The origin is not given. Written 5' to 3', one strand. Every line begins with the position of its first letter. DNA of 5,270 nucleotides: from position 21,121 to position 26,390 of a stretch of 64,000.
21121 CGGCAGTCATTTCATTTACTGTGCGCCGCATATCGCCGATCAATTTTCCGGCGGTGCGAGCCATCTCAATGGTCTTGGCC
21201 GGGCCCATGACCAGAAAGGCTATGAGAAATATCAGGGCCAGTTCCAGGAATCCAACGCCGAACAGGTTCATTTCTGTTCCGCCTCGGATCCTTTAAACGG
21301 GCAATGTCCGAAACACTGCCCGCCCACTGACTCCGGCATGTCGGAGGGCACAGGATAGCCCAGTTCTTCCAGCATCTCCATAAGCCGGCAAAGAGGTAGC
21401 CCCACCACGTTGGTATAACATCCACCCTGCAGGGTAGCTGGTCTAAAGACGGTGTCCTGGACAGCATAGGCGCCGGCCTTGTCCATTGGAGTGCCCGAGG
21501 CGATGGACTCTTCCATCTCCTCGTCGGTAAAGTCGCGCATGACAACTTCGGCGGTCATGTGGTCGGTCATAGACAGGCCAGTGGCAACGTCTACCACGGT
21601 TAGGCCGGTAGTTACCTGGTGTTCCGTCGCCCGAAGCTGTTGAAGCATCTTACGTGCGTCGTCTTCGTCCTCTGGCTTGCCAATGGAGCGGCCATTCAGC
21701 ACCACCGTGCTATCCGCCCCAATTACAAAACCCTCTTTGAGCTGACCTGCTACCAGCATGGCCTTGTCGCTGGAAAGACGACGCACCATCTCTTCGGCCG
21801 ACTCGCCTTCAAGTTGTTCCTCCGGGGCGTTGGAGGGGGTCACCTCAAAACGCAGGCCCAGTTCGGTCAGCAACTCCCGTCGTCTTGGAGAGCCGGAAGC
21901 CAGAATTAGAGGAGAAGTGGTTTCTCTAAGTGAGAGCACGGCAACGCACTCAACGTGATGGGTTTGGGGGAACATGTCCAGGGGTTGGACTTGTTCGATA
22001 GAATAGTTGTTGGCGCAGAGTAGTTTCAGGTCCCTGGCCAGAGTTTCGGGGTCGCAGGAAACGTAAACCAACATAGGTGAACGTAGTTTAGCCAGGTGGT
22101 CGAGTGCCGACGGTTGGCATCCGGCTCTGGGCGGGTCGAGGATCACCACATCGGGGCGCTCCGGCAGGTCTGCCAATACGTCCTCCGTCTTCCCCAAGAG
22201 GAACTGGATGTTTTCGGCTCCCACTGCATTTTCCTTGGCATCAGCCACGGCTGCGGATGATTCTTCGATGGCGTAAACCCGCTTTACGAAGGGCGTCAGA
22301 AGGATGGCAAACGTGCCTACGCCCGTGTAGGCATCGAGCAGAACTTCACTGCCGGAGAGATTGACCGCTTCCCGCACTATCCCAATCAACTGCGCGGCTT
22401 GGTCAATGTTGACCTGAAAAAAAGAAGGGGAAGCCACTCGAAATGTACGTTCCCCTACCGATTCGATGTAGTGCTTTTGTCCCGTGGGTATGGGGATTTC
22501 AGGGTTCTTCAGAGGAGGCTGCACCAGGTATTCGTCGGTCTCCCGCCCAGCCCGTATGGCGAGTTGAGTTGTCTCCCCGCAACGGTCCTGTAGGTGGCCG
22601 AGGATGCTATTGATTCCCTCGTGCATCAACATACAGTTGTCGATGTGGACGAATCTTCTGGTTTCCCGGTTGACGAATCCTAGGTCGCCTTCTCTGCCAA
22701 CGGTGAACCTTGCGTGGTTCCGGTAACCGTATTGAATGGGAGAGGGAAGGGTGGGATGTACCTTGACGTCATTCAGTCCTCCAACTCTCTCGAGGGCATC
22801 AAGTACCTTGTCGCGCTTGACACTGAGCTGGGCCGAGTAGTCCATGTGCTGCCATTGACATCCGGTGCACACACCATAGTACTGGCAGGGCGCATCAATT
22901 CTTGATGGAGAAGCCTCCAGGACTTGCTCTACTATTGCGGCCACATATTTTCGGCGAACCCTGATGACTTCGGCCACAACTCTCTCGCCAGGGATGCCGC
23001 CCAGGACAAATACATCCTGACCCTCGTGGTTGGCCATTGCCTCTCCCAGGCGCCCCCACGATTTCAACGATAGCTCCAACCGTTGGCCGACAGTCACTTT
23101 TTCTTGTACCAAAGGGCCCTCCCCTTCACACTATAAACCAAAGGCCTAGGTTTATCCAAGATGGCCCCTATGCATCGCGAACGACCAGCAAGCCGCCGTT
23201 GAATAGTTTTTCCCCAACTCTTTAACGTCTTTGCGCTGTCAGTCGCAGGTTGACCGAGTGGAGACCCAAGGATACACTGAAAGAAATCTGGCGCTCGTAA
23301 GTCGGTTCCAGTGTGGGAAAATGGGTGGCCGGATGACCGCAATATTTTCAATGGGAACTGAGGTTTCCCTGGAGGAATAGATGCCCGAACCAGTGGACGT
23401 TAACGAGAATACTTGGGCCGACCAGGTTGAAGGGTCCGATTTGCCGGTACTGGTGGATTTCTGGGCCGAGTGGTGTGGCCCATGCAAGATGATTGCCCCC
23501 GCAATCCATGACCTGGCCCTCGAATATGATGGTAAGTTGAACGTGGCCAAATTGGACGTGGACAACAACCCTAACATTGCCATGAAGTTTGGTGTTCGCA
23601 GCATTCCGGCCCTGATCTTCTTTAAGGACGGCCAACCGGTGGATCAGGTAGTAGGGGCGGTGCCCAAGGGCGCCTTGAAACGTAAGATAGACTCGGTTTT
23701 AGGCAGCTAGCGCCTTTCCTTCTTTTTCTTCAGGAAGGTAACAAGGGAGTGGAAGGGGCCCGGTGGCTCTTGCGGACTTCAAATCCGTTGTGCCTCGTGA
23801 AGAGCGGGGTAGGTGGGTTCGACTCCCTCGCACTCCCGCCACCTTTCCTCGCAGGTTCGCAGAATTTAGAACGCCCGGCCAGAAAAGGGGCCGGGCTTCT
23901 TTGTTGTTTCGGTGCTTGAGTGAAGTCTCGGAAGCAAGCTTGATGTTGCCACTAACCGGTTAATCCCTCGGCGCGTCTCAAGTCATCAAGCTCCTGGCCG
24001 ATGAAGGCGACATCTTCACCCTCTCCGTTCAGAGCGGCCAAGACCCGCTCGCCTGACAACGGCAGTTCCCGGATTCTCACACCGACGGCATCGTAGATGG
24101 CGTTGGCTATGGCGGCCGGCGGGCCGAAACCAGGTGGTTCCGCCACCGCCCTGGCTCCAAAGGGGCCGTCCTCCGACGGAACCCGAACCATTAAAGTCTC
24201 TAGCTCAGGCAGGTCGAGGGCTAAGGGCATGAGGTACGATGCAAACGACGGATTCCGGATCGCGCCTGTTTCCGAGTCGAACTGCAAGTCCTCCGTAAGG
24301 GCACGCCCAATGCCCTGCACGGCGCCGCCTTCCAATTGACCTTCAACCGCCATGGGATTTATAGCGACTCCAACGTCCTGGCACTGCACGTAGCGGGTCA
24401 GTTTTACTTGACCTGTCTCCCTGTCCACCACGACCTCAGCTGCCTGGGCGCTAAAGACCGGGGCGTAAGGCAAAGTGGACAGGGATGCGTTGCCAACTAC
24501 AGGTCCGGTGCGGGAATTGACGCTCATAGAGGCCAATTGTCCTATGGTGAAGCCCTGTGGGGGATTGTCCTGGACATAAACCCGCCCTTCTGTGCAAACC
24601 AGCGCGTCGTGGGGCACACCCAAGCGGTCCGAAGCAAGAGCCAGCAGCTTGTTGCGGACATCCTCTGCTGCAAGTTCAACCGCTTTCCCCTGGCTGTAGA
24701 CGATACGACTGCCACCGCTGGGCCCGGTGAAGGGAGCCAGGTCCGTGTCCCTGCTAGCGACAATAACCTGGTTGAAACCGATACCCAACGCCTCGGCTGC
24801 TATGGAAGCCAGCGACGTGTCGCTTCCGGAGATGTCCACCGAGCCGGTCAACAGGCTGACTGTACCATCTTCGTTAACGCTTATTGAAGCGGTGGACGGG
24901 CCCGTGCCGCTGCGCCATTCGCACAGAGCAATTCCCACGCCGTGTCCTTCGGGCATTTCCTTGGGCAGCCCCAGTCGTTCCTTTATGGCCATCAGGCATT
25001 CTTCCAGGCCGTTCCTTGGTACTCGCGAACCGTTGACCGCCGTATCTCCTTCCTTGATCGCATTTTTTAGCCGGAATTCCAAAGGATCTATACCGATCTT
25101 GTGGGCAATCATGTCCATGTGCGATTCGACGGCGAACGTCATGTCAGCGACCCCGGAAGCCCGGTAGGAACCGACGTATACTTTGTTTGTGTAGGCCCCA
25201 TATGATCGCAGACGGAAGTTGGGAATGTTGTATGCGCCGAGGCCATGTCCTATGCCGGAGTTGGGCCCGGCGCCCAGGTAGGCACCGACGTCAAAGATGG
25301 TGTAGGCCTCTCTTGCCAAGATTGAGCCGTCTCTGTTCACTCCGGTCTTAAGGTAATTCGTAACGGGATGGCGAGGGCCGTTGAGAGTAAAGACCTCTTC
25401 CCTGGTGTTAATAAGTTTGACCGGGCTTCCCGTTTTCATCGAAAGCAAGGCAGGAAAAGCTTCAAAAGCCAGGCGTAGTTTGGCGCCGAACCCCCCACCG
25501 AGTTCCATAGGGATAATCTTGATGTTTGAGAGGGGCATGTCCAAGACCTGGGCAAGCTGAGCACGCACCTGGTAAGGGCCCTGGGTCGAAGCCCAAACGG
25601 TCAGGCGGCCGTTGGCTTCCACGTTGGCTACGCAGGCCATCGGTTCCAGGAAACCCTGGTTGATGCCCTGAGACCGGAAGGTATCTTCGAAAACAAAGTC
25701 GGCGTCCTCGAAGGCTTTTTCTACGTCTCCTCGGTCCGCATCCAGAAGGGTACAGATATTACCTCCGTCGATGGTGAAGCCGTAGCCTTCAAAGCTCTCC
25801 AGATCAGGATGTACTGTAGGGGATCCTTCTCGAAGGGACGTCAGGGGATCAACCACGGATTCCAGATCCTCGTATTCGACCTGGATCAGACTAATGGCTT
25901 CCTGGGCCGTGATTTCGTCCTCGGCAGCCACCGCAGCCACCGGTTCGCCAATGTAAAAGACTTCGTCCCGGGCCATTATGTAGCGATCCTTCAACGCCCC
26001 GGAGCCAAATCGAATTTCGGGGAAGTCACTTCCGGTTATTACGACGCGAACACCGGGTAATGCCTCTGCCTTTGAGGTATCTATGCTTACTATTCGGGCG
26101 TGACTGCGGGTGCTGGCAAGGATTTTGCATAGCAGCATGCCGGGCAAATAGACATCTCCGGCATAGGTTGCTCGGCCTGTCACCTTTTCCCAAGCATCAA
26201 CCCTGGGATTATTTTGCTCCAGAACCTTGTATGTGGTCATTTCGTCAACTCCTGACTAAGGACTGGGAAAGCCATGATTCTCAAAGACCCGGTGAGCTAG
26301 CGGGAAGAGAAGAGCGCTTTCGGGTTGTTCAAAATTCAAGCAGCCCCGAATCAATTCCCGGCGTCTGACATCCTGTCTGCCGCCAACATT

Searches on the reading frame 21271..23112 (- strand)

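Call 56: search_protein_families(library=pfam, proteins=[window:21271-23112:-], max_evalue=0.00001)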
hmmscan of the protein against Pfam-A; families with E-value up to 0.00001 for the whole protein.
window:21271-23112:- (614 aa): 2 families
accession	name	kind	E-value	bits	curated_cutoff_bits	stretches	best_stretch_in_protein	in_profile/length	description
PF02545.19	Maf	-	5.3e-52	176.7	27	1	401-583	1-186/187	Maf-like protein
PF05958.17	tRNA_U5-meth_tr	-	7.6e-20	71.7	23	1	223-393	171-354/357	tRNA (Uracil-5-)-methyltransferase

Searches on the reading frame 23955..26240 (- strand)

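Call 56: search_protein_families(library=pfam, proteins=[window:23955-26240:-], max_evalue=0.00001)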
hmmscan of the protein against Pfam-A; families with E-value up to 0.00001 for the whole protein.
window:23955-26240:- (762 aa): 3 families
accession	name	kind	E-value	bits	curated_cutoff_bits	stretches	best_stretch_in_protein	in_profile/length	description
PF02738.23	MoCoBD_1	-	8.3e-71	238.4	27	1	161-394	8-244/244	Molybdopterin cofactor-binding domain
PF20256.3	MoCoBD_2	-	2.1e-63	214.9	27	1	427-678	16-283/283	Molybdopterin cofactor-binding domain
PF01315.27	Ald_Xan_dh_C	-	8e-30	103.8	31.3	1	21-126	1-109/110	Aldehyde oxidase and xanthine dehydrogenase, a/b hammerhead domain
